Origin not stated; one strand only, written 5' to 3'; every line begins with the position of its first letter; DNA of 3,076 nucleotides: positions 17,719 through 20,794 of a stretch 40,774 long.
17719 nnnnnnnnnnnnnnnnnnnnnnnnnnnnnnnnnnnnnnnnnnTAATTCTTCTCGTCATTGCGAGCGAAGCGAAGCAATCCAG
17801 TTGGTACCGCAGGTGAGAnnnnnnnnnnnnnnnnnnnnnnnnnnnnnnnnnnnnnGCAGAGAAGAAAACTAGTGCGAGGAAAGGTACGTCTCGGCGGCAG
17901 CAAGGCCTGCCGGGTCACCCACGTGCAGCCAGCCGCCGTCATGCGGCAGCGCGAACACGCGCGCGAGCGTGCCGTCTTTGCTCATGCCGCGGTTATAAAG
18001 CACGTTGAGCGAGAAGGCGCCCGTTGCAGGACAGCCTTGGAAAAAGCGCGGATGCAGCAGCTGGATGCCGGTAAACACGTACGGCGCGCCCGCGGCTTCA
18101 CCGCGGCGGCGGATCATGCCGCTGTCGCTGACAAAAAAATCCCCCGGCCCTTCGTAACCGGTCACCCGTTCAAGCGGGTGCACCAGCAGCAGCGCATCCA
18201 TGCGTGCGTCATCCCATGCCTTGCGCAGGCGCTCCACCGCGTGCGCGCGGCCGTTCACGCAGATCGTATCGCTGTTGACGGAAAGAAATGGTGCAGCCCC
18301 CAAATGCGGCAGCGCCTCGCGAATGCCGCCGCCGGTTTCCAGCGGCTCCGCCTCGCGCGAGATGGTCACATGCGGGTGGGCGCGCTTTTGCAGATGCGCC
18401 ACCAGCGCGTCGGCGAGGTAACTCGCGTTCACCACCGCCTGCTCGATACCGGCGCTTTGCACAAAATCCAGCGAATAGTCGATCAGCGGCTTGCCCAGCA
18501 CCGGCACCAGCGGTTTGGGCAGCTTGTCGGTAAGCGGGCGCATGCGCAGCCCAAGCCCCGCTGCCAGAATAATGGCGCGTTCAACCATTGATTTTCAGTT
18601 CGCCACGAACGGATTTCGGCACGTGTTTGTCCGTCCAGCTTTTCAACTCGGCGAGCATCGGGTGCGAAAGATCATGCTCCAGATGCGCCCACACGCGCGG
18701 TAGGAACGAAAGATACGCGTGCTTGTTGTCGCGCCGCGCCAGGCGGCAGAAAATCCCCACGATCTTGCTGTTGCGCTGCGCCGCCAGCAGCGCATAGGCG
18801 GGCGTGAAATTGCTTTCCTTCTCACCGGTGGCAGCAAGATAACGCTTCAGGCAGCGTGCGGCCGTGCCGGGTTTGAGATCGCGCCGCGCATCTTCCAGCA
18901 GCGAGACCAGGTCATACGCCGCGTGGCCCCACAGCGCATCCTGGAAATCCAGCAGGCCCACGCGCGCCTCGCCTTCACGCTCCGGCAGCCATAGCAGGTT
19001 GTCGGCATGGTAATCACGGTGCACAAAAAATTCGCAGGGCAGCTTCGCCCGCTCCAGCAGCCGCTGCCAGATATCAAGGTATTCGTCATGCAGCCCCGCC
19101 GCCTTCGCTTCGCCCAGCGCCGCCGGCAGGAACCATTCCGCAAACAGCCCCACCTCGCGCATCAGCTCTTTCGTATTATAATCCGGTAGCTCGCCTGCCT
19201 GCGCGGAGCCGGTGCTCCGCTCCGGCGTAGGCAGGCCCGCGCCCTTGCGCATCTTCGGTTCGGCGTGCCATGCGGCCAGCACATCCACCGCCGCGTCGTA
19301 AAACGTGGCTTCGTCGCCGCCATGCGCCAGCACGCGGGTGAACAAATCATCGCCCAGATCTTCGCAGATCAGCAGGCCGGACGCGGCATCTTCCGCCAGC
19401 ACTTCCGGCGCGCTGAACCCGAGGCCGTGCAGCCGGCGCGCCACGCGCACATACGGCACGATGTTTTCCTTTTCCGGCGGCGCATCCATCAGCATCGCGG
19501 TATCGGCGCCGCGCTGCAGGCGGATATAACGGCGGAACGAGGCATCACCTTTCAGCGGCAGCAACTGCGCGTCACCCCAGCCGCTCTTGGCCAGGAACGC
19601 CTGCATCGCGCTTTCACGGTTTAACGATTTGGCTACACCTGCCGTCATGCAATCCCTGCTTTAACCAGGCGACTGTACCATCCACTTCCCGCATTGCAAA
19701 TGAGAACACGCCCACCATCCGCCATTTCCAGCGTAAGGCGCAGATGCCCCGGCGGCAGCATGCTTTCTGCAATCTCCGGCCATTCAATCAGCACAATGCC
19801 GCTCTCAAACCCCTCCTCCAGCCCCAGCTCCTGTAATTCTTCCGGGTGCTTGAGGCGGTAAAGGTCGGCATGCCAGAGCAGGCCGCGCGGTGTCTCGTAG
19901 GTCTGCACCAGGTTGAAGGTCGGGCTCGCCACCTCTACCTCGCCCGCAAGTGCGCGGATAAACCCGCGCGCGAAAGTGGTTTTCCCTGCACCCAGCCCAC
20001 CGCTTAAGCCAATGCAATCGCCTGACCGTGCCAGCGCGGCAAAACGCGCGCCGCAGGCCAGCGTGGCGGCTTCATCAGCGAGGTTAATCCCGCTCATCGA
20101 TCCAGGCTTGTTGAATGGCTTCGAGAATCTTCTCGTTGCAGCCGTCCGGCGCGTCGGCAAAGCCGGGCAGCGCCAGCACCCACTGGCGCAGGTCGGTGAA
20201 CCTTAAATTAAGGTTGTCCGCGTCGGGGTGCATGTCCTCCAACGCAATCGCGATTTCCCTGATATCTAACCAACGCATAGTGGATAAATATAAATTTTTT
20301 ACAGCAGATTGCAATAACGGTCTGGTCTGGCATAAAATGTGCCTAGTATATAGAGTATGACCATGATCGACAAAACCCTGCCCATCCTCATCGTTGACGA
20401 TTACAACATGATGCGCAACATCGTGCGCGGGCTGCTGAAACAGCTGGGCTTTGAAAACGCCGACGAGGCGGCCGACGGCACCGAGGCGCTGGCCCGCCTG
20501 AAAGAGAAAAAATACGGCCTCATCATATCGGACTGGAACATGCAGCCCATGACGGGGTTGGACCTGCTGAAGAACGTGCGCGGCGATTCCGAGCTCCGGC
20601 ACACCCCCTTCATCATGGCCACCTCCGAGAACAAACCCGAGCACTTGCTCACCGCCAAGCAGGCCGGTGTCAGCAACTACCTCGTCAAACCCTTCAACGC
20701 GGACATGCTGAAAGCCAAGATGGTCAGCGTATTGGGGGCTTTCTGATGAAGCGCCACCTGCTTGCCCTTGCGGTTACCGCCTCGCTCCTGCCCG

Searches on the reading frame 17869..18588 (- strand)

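Call 6: search_protein_families(library=pfam, proteins=[window:17869-18588:-], max_evalue=0.001)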
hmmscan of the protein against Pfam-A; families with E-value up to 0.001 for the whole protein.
window:17869-18588:- (239 aa): 2 families
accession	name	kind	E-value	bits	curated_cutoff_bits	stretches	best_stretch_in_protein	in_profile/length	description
PF00483.29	NTP_transferase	-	8e-17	62.1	21.2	1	5-145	2-146/245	Nucleotidyl transferase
PF12804.13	NTP_transf_3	-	3.5e-15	57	27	1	5-141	1-127/160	MobA-like NTP transferase domain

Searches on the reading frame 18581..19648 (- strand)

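Call 6: search_protein_families(library=pfam, proteins=[window:18581-19648:-], max_evalue=0.001)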
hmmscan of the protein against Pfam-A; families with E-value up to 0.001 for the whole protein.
window:18581-19648:- (355 aa): 2 families
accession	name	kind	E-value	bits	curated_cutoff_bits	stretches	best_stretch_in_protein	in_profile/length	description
PF01636.29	APH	-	1.8e-26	93.8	23.2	1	30-273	3-231/239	Phosphotransferase enzyme family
PF02958.26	EcKL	-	5.5e-07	29.6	22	1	80-251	78-261/294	Ecdysteroid kinase-like family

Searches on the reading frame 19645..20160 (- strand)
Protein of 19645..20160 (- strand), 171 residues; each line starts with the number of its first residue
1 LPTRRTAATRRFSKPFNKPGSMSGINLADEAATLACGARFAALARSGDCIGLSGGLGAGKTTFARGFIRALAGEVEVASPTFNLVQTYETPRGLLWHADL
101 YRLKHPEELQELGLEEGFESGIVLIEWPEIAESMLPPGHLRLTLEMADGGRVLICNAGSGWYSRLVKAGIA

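Call 6: search_protein_families(library=pfam, proteins=[window:19645-20160:-], max_evalue=0.001)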
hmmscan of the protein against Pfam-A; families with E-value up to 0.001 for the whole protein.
window:19645-20160:- (171 aa): 1 family
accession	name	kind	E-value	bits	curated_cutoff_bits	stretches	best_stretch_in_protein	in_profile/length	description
PF02367.23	TsaE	-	4.3e-36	124.1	26.6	1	28-146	2-120/128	Threonylcarbamoyl adenosine biosynthesis protein TsaE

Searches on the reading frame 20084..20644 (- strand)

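Call 6: search_protein_families(library=pfam, proteins=[window:20084-20644:-], max_evalue=0.001)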
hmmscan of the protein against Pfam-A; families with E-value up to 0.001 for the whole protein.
window:20084-20644:- (186 aa): 1 family
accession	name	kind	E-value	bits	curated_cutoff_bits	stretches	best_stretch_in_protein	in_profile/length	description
PF04384.18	Fe-S_assembly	-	8.1e-30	103.7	25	1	123-185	1-63/64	Iron-sulphur cluster assembly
